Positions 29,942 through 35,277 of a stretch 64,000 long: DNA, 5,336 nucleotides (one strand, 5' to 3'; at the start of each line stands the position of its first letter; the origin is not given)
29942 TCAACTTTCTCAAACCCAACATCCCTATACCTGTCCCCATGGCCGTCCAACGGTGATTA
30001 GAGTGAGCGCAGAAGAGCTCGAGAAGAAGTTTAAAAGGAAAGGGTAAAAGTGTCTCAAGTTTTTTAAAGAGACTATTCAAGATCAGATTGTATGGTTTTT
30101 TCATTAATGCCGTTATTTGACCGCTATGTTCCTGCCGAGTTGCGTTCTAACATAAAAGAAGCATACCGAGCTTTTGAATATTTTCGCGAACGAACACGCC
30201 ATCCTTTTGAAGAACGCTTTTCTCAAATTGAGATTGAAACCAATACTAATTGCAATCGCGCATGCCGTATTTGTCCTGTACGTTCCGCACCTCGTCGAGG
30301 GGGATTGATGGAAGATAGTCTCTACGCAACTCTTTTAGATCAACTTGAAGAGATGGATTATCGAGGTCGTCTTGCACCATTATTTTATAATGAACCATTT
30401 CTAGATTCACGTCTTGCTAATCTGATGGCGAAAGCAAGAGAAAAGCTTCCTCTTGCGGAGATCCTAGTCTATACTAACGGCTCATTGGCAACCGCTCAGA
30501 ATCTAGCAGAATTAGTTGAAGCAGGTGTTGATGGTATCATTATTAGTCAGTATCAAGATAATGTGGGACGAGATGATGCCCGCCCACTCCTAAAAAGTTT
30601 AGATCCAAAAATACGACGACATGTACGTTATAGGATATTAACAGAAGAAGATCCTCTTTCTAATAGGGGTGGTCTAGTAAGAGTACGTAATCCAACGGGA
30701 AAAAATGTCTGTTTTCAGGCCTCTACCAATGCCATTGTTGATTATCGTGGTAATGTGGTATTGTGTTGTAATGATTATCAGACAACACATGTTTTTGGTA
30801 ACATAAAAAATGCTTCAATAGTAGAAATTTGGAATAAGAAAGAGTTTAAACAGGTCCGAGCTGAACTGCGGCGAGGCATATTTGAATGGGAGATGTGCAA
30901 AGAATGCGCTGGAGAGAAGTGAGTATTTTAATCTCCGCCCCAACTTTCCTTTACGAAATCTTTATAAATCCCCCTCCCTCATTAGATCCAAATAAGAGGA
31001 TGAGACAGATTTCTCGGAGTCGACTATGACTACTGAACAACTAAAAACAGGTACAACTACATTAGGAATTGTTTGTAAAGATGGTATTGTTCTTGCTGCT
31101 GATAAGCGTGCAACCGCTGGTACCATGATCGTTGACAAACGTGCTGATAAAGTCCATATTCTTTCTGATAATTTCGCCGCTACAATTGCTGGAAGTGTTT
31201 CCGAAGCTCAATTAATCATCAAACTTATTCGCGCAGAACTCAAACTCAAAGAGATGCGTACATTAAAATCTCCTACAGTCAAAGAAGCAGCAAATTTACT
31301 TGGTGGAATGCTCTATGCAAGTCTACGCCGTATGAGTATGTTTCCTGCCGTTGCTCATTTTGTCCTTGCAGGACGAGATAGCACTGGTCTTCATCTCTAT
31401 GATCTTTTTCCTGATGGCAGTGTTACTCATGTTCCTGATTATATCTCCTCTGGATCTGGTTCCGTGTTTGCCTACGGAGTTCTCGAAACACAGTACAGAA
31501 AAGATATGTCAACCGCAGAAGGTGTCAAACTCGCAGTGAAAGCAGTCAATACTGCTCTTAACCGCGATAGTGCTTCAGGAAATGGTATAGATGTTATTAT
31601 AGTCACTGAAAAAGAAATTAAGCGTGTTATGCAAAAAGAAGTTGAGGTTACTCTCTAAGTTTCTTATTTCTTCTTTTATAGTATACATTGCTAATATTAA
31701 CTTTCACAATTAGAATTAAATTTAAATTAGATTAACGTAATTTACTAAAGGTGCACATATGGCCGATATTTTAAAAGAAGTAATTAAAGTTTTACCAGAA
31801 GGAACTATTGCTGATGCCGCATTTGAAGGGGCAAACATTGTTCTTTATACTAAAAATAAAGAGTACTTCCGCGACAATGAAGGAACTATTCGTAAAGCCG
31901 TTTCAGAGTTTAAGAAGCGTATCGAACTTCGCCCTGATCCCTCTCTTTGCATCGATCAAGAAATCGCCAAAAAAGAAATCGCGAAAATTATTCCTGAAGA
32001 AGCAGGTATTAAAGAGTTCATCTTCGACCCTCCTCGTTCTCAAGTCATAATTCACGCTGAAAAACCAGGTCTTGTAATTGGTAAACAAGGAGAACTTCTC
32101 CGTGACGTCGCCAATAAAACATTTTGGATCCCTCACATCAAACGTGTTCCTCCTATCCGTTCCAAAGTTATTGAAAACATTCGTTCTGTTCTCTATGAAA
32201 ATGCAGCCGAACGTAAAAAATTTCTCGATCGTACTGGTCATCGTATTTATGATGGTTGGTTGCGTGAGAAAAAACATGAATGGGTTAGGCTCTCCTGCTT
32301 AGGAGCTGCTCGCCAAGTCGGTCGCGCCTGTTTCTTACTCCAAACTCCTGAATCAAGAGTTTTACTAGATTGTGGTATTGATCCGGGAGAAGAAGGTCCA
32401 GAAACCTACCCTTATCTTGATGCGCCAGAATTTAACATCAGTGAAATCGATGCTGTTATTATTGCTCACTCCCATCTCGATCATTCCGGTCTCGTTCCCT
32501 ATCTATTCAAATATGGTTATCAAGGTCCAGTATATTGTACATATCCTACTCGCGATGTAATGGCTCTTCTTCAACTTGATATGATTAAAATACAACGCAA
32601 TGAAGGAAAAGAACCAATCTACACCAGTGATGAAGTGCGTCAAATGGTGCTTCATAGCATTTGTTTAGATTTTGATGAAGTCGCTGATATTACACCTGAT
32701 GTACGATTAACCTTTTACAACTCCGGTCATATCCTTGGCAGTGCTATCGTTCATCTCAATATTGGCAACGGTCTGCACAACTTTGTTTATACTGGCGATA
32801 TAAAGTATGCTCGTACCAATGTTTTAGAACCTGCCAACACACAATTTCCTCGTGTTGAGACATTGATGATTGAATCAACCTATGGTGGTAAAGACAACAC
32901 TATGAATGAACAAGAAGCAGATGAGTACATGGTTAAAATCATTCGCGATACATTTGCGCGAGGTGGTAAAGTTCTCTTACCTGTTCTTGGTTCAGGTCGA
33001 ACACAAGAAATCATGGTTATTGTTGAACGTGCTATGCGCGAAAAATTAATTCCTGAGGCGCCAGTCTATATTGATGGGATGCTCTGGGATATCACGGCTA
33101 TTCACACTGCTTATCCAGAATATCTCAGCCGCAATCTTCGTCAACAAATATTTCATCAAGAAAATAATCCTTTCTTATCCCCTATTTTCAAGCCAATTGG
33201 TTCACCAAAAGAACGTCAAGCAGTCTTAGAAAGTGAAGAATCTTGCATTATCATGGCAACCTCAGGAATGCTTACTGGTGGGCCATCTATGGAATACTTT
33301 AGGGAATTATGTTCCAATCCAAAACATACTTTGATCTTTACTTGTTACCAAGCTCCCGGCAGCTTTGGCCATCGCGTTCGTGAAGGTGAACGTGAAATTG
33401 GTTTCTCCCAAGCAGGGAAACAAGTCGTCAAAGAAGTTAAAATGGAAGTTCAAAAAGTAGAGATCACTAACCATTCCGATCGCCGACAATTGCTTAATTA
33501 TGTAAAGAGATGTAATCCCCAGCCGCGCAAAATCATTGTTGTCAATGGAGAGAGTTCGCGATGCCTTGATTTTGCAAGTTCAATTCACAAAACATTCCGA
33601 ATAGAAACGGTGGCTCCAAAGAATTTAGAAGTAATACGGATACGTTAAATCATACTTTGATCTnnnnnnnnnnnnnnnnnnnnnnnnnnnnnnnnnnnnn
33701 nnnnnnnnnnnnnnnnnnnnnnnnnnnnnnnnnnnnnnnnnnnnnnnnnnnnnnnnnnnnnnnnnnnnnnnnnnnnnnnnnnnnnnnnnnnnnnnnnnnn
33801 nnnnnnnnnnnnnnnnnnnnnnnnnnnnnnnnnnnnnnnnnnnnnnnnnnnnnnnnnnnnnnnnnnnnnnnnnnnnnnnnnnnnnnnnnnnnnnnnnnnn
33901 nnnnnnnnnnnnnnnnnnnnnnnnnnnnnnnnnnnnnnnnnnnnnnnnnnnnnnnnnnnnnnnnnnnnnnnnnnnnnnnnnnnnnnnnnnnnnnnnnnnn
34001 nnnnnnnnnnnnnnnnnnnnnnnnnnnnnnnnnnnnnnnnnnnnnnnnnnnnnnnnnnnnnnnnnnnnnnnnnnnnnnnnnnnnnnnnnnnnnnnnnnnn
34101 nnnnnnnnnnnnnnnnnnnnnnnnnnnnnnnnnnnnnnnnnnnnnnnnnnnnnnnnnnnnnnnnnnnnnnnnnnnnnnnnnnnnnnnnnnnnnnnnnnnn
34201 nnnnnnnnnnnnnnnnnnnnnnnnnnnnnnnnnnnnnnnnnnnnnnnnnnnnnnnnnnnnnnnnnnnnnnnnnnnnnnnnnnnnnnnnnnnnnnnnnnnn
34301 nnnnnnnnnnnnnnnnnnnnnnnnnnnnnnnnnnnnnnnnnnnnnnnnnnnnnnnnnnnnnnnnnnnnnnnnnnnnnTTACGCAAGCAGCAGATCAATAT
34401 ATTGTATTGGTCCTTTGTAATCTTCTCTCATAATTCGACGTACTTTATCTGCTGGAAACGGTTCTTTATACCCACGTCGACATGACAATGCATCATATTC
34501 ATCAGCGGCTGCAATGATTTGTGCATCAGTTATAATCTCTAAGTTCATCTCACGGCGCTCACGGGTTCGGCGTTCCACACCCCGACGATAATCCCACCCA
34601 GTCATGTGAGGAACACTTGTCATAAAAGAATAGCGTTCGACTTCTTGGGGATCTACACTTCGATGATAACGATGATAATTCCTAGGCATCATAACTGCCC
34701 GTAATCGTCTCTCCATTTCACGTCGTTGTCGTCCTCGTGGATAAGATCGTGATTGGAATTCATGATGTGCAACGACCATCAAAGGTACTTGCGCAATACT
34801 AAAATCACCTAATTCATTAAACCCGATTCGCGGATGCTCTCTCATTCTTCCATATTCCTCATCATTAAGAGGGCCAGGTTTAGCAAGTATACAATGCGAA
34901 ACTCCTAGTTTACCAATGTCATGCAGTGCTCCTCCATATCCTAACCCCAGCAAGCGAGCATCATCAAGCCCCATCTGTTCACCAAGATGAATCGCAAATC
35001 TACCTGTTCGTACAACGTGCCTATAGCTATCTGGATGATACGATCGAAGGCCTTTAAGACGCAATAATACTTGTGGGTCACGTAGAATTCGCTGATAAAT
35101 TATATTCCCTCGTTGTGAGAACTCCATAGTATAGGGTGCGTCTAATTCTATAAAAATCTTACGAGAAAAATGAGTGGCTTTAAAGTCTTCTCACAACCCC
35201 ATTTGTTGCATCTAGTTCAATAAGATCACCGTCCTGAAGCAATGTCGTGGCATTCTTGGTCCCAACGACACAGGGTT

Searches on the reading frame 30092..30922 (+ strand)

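Call 42: search_protein_families(library=pfam, proteins=[window:30092-30922:+], max_evalue=0.00001)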
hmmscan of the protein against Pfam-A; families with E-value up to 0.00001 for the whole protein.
window:30092-30922:+ (276 aa): 2 families
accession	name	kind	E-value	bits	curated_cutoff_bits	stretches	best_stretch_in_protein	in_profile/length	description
PF13186.11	SPASM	-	2.1e-14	54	21.5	1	207-272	1-66/67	Iron-sulfur cluster-binding domain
PF04055.27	Radical_SAM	-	2.9e-08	34.5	29.5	1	49-152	2-108/166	Radical SAM superfamily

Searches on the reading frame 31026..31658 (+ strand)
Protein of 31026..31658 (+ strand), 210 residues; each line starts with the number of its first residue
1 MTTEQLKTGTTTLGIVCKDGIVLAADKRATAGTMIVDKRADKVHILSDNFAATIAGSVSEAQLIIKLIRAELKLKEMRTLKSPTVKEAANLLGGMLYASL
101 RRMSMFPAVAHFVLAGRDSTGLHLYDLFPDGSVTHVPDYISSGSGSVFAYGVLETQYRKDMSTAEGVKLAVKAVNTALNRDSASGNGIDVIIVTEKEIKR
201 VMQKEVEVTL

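Call 42: search_protein_families(library=pfam, proteins=[window:31026-31658:+], max_evalue=0.00001)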
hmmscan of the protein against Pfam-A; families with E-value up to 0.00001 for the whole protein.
window:31026-31658:+ (210 aa): 1 family
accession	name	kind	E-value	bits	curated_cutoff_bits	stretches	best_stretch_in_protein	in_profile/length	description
PF00227.31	Proteasome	-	4.6e-49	167.1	22.4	1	7-193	2-189/189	Proteasome subunit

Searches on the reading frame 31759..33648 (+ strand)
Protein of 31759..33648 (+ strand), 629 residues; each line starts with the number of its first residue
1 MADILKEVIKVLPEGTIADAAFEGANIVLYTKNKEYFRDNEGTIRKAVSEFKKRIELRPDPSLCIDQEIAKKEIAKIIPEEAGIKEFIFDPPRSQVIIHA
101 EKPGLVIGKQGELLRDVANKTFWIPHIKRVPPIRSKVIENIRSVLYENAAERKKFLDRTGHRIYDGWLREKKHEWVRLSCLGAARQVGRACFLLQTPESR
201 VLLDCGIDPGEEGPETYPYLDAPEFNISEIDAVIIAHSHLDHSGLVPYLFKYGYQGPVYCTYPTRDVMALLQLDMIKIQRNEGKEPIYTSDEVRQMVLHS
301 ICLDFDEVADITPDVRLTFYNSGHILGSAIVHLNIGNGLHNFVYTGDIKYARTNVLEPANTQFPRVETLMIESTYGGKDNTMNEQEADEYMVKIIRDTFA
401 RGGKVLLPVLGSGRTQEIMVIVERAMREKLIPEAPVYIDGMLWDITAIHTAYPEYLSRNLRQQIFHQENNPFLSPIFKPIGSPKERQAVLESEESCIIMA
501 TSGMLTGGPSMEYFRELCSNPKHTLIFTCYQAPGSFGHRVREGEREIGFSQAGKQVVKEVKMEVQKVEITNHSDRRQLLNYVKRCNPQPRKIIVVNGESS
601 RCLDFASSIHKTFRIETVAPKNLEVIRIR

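Call 9: search_protein_families(library=ncbifam, proteins=[window:31759-33648:+])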
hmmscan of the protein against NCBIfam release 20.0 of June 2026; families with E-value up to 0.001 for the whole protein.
window:31759-33648:+ (629 aa): 7 families
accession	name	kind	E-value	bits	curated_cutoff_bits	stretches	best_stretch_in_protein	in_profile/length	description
TIGR03675.1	arCOG00543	equivalog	1e-256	853.2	580.2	1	3-628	3-630/631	beta-CASP ribonuclease aCPSF1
NF045584.1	cas14_MBL_CASP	equivalog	1.4e-94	317.6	800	1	176-621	1-433/612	type VII CRISPR-associated protein Cas14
TIGR04122.1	Xnuc_lig_assoc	equivalog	1.6e-07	30.5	325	1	313-430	76-190/326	ligase-associated DNA damage response exonuclease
NF047419.1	RNase_J1_RnjA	exception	4.7e-07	28.9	820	1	178-398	4-215/549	ribonuclease J1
TIGR00649.1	MG423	subfamily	4e-06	25.5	400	1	178-356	3-167/546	RNase J family beta-CASP ribonuclease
NF008887.0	PRK11921.1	equivalog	9.7e-06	24.7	635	1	224-265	66-107/396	anaerobic nitric oxide reductase flavorubredoxin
NF003219.0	PRK04191.1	equivalog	0.00016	21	147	1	94-119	42-67/229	30S ribosomal protein S3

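Call 11: find_encoding_contigs(protein=window:31759-33648:+, flank=2000, max_places=4)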
Protein window:31759-33648:+ (629 aa): 3 contigs read that carry it; 2 places shown.
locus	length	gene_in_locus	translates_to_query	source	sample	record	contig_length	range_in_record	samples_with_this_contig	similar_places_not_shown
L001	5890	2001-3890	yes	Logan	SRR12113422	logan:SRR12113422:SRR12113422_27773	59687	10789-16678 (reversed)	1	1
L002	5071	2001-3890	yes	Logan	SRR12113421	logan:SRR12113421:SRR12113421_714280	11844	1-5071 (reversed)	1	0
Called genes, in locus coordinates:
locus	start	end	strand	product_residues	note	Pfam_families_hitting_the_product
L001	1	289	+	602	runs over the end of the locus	PF02518:HATPase_c (weak), PF13589:HATPase_c_3, PF01119:DNA_mis_repair, PF08676:MutL_C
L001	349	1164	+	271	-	PF04055:Radical_SAM, PF13186:SPASM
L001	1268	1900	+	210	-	PF00227:Proteasome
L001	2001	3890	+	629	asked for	PF17214:KH_TffA, PF07650:KH_2 (weak), PF00753:Lactamase_B, PF16661:Lactamase_B_6, PF23023:Anti-Pycsar_Apyc1 (weak), PF12706:Lactamase_B_2, PF10996:Beta-Casp, PF07521:RMMBL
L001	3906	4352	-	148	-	-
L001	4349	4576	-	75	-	-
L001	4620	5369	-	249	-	PF13487:HD_5 (faint), PF01966:HD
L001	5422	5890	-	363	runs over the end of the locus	PF00391:PEP-utilizers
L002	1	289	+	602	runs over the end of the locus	PF02518:HATPase_c (weak), PF13589:HATPase_c_3, PF01119:DNA_mis_repair, PF08676:MutL_C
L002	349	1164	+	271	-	PF04055:Radical_SAM, PF13186:SPASM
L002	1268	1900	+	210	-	PF00227:Proteasome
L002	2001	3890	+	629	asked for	PF17214:KH_TffA, PF07650:KH_2 (weak), PF00753:Lactamase_B, PF16661:Lactamase_B_6, PF23023:Anti-Pycsar_Apyc1 (weak), PF12706:Lactamase_B_2, PF10996:Beta-Casp, PF07521:RMMBL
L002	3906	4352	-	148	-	-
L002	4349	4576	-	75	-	-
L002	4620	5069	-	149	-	?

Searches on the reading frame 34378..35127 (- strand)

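Call 42: search_protein_families(library=pfam, proteins=[window:34378-35127:-], max_evalue=0.00001)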
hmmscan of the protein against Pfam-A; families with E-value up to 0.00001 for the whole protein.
window:34378-35127:- (249 aa): 2 families
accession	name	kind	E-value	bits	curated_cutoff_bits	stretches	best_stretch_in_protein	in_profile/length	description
PF01966.28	HD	-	1.2e-10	42.1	22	1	35-213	2-115/116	HD domain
PF13487.12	HD_5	-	1.4e-08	35.1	27.2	0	29-138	9-123/170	HD domain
